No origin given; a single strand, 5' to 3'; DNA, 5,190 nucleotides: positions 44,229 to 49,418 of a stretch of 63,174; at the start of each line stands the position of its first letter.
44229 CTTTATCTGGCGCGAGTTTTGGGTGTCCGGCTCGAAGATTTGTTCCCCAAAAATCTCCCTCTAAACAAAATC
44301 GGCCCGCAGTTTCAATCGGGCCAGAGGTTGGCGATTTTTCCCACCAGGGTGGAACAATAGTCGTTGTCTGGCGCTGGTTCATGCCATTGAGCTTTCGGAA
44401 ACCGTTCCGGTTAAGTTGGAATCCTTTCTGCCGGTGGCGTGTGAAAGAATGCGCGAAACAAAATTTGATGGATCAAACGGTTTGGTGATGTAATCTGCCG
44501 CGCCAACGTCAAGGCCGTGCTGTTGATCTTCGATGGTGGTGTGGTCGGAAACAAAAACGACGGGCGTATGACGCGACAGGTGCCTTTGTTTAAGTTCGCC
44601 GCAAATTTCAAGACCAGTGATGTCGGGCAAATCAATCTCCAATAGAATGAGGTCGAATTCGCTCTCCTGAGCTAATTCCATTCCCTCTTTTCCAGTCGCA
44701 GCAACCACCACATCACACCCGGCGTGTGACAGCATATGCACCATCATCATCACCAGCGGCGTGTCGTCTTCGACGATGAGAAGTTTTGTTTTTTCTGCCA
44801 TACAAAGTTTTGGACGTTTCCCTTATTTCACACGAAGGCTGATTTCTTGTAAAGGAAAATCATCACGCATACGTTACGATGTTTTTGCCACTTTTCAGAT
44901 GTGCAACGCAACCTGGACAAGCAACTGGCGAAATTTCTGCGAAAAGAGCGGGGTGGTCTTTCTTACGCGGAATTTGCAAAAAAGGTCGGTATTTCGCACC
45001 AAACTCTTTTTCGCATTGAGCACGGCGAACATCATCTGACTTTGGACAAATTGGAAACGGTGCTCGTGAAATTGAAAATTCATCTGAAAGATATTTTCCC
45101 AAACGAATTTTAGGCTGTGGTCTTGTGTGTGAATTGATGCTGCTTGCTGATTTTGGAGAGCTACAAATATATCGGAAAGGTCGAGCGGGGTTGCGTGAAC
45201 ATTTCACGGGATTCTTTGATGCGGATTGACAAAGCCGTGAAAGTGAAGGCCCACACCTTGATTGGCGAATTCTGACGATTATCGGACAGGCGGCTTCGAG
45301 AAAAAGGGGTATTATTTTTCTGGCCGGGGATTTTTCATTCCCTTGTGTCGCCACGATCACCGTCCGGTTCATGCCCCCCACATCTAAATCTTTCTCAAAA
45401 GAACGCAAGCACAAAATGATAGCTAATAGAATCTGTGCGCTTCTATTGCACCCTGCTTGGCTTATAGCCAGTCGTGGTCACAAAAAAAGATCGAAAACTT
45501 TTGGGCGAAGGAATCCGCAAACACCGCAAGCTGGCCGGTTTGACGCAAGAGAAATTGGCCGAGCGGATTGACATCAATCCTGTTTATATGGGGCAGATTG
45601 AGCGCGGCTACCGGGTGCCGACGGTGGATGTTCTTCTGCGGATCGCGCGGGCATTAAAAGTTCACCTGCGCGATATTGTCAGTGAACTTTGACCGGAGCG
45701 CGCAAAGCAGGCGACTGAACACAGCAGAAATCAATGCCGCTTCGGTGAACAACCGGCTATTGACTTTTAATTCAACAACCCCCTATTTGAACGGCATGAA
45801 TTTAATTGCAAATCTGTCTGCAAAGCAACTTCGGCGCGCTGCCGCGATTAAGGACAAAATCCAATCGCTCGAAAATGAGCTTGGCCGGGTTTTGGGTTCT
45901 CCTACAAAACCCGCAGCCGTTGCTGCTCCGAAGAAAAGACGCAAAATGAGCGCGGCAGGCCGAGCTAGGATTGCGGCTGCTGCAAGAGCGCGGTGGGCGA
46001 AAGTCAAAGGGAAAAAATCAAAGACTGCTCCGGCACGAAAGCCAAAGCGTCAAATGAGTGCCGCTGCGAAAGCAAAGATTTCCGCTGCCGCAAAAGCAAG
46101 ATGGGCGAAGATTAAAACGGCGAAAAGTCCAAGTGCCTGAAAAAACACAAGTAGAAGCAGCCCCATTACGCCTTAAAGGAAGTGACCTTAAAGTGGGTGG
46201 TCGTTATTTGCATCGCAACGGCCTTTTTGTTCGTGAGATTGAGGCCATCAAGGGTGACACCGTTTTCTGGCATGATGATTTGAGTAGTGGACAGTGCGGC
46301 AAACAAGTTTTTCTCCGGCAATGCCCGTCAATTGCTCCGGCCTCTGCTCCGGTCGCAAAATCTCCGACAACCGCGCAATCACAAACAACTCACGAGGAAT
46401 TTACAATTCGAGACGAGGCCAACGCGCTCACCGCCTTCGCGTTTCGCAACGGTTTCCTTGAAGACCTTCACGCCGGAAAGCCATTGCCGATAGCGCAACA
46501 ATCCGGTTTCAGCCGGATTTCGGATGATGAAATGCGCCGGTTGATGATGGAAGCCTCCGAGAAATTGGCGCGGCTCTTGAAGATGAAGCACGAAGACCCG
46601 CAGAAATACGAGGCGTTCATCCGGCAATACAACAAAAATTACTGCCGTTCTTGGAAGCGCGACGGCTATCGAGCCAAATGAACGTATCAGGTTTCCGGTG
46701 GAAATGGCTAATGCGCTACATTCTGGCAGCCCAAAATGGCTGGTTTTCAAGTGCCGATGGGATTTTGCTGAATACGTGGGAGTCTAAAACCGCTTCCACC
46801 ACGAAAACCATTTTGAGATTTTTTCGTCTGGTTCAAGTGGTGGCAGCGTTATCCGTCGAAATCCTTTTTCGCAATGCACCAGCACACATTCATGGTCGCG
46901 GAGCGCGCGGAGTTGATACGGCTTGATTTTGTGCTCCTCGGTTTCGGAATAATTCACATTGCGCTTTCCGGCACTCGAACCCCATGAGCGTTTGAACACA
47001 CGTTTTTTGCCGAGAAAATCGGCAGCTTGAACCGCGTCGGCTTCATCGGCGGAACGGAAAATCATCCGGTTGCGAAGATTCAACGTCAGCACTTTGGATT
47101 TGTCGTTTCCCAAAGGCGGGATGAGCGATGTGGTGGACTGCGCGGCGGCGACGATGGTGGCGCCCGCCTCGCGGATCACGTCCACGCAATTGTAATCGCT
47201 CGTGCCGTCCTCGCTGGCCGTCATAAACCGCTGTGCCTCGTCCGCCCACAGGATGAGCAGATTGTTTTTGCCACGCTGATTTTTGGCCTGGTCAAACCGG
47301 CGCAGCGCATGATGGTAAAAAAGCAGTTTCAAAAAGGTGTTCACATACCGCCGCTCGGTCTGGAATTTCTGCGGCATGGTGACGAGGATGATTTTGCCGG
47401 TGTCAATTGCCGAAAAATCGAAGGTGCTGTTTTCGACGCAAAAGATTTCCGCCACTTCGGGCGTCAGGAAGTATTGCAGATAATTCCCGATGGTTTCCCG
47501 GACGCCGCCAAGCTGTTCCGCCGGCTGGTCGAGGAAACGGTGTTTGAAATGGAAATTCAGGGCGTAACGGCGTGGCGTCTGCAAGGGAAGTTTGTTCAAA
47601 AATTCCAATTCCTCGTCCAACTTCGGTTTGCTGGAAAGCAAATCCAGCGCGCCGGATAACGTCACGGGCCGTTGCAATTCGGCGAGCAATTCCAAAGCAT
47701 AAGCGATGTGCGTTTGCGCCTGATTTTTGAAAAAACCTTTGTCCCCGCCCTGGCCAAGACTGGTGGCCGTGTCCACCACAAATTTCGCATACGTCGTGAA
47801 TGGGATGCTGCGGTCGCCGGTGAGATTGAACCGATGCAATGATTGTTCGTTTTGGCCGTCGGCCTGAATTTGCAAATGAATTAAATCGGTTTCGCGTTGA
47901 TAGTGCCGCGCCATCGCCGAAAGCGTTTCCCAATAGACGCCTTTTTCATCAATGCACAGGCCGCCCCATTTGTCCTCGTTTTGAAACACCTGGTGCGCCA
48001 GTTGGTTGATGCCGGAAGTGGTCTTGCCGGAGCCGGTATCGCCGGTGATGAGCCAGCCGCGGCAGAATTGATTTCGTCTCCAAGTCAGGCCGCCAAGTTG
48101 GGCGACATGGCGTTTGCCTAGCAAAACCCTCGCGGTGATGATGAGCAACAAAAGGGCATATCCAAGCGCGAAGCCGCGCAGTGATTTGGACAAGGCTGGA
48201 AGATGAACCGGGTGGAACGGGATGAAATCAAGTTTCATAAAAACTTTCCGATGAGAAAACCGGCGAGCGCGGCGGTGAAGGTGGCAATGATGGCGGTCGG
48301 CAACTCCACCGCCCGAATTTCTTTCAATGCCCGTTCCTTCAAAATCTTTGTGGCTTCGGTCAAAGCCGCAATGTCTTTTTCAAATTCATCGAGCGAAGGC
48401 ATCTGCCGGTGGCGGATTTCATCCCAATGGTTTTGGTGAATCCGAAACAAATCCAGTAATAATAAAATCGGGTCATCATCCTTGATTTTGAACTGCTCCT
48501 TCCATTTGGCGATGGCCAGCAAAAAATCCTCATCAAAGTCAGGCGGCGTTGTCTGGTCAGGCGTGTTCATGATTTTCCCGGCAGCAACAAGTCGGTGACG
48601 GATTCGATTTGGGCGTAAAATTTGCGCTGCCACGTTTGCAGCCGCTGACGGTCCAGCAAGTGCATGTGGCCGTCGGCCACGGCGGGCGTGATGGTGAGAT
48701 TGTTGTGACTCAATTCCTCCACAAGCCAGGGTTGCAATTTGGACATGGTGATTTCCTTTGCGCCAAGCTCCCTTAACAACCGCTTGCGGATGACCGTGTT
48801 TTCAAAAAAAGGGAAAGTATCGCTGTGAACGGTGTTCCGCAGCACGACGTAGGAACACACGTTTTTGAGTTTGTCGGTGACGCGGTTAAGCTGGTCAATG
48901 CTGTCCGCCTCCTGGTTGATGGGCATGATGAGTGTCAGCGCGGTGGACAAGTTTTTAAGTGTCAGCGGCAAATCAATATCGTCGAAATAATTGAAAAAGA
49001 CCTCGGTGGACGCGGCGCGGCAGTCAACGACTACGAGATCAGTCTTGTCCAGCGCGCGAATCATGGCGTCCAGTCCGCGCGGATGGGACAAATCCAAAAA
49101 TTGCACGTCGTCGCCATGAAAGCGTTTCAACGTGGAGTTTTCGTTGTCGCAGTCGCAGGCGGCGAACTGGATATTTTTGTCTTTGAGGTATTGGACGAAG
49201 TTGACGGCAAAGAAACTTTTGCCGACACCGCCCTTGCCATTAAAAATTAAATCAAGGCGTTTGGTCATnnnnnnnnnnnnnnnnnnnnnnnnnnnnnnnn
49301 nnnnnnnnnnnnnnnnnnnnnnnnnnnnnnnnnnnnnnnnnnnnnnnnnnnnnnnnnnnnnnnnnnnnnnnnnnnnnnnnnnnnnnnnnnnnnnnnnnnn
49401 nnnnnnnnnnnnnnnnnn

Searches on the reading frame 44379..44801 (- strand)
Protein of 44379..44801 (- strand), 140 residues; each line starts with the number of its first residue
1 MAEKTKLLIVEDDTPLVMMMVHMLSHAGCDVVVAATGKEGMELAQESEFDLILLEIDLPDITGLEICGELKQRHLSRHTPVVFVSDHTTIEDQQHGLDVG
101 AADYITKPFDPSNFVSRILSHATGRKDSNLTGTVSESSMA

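Call 9: search_protein_families(library=pfam, proteins=[window:44379-44801:-], max_evalue=0.01)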
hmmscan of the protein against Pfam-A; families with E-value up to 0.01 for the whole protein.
window:44379-44801:- (140 aa): 1 family
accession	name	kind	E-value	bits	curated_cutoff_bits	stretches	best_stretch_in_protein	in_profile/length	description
PF00072.30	Response_reg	-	4.7e-28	98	30.2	1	8-118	2-110/111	Response regulator receiver domain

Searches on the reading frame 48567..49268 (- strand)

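Call 12: search_protein_families(library=pfam, proteins=[window:48567-49268:-], max_evalue=0.001)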
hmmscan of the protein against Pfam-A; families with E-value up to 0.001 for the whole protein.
window:48567-49268:- (233 aa): 4 families
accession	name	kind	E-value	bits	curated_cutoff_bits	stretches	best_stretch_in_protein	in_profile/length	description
PF01656.29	CbiA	-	2.4e-09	37.7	25.4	1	8-136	3-67/125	CobQ/CobB/MinD/ParA nucleotide binding domain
PF09140.17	MipZ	-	8.2e-05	22.5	20.7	0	9-60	6-57/262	ATPase MipZ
PF10609.15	ParA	-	0.00014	21.8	27.1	1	7-41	7-41/246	NUBPL iron-transfer P-loop NTPase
PF13614.12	AAA_31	-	0.00017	22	27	0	8-45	6-43/177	AAA domain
